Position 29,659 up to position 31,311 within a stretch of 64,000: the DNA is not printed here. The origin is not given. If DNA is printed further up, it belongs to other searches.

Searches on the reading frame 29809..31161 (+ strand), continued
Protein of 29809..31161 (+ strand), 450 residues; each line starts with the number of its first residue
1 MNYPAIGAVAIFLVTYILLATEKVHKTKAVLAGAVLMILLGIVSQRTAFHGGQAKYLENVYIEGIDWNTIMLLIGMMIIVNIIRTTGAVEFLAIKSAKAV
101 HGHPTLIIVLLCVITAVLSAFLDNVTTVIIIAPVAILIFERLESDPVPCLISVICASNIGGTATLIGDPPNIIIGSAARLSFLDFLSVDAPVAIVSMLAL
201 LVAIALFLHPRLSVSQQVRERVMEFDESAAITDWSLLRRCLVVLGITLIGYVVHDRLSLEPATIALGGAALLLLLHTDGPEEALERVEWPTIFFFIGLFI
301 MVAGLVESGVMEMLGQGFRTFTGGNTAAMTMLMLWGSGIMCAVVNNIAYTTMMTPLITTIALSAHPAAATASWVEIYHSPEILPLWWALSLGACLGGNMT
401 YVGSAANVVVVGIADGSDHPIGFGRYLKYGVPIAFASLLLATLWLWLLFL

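Call 44: search_solved_structures(query=window:29809-31161:+, max_evalue=0.01)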
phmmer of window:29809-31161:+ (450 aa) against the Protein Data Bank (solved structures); distinct sequences matched with E-value up to 0.01: 10.
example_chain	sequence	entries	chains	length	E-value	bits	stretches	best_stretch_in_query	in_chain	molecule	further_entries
4f35_D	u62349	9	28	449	2.1e-17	66.5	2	17-231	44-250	Transporter, NadC family | DASS family sodium-coupled anion symporter | VcINDY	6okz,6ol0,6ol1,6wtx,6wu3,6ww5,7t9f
5ul7_A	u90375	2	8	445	2.9e-17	66.1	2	17-231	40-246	Transporter, NadC family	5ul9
9n5n_A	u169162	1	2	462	5.5e-17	65.2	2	17-231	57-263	Transporter, NadC family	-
5uld_A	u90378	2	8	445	6.2e-17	65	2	17-231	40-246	Transporter, NadC family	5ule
10tp_A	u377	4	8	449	7.7e-16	61.4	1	63-442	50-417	Arsenical pump membrane protein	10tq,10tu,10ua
30ut_A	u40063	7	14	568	2.4e-07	33.4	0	61-204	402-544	Na(+)/citrate cotransporter | Solute carrier family 13 member 5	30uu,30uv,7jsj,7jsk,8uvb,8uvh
8w6c_A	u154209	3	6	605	1.4e-06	30.9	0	65-207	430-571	Solute carrier family 13 member 2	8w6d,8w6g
8uvc_A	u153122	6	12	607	8.9e-05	25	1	63-203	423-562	Na(+)/dicarboxylate cotransporter 3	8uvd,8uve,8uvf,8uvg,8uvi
8y5u_A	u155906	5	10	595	0.00051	22.5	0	66-212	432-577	Solute carrier family 13 member 1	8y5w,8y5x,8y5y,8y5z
8w6h_A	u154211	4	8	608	0.00068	22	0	66-212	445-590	Solute carrier family 13 member 1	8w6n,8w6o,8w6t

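Call 75: predict_structure(alignment_id=A5)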
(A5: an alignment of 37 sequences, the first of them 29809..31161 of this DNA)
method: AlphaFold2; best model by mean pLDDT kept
length: 450 residues; sequences in the alignment: 37
mean_pLDDT: 89.3   pTM: 0.88
mean pLDDT of the five models: 89.3, 88.7, 87.1, 86.6, 85.2
residues with pLDDT >= 90: 231; 70-90: 211; 50-70: 8; < 50: 0
segments of 3 or more residues with pLDDT < 50: none
pLDDT, mean of each block of 10 residues (from residue 1): 90 87 84 95 90 65 84 90 86 86 90 94 88 91 90 96 93 91 94 97 89 82 81 89 92 88 93 88 86 89 90 88 93 95 87 90 84 88 96 95 88 89 89 96 95
secondary structure, 60 per line:
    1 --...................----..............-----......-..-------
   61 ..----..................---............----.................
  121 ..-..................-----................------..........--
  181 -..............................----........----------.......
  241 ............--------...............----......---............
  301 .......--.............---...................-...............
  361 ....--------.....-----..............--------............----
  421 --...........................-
elements in order: H3-21 H26-39 H45-50 H67-84 H88-99 H104-122 H124-141 H147-162 H169-178 H182-211 H216-223 H234-252 H261-275 H280-285 H289-307 H310-322 H326-344 H346-364 H373-377 H383-396 H405-416 H423-449

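Call 77: fold_search(model_id=the predicted structure, library=pdb)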
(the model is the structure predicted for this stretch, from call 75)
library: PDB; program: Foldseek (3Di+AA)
matches with E <= 10: 452; with E <= 0.001: 49
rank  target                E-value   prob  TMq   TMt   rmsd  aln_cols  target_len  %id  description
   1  10tp_A                1.0e-16  1.00  0.81  0.85   3.6       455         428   21  ArsB from L. ferriphilum in inward-facing state (parallel dimer) (released 2026-03-11)
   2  8uve_B                4.0e-13  1.00  0.75  0.69   5.8       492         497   18  Structure of NaDC3-Succinate complex in Coo-Ci conformation (released 2024-12-25)
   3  6okz_B                6.7e-13  1.00  0.70  0.71   5.5       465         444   20  Structure of VcINDY bound to Fumarate (released 2020-10-28)
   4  8uvc_A                7.7e-13  1.00  0.73  0.65   5.6       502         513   18  Structure of NaDC3-aKG complex (released 2024-12-25)
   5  5ul7_A                1.2e-12  1.00  0.72  0.73   5.2       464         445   19  Structure and function of the divalent anion/Na+ symporter from Vibrio cholerae and a humanized variant (released 2017-05-17)
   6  8uvb_A                1.5e-12  1.00  0.72  0.71   5.2       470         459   18  Structure of NaCT-PF4a complex (released 2024-12-25)
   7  7jsj_A                2.3e-12  1.00  0.72  0.70   5.2       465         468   18  Structure of the NaCT-PF2 complex (released 2021-02-24)
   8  5uld_A                2.9e-12  1.00  0.71  0.72   5.4       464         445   20  Structure and function of the divalent anion/Na+ symporter from Vibrio cholerae and a humanized variant (released 2017-05-17)
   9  6ol0_A                3.3e-12  1.00  0.68  0.71   7.1       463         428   19  Structure of VcINDY bound to Malate (released 2020-10-28)
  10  8y5w_A                5.7e-12  1.00  0.77  0.68   4.2       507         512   15  human NaS1 intermediate state 2 (released 2025-01-22)
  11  6okz_A                9.9e-12  1.00  0.70  0.73   5.1       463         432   18  Structure of VcINDY bound to Fumarate (released 2020-10-28)
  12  8y5u_A                1.5e-11  1.00  0.77  0.69   4.9       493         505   16  human NaS1 intermediate state 1 (released 2025-01-22)
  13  8w6c_A                2.3e-11  1.00  0.65  0.57   6.9       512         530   14  CryoEM structure of NaDC1 with Citrate (released 2024-04-17)
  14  8zkw_A                2.7e-11  1.00  0.67  0.57   7.0       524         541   15  Cryo-EM structure of the Drosophila INDY (apo-asymmetric, pH 6) (released 2025-01-29)
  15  8zkw_B                3.4e-11  1.00  0.68  0.58   6.2       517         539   16  Cryo-EM structure of the Drosophila INDY (apo-asymmetric, pH 6) (released 2025-01-29)
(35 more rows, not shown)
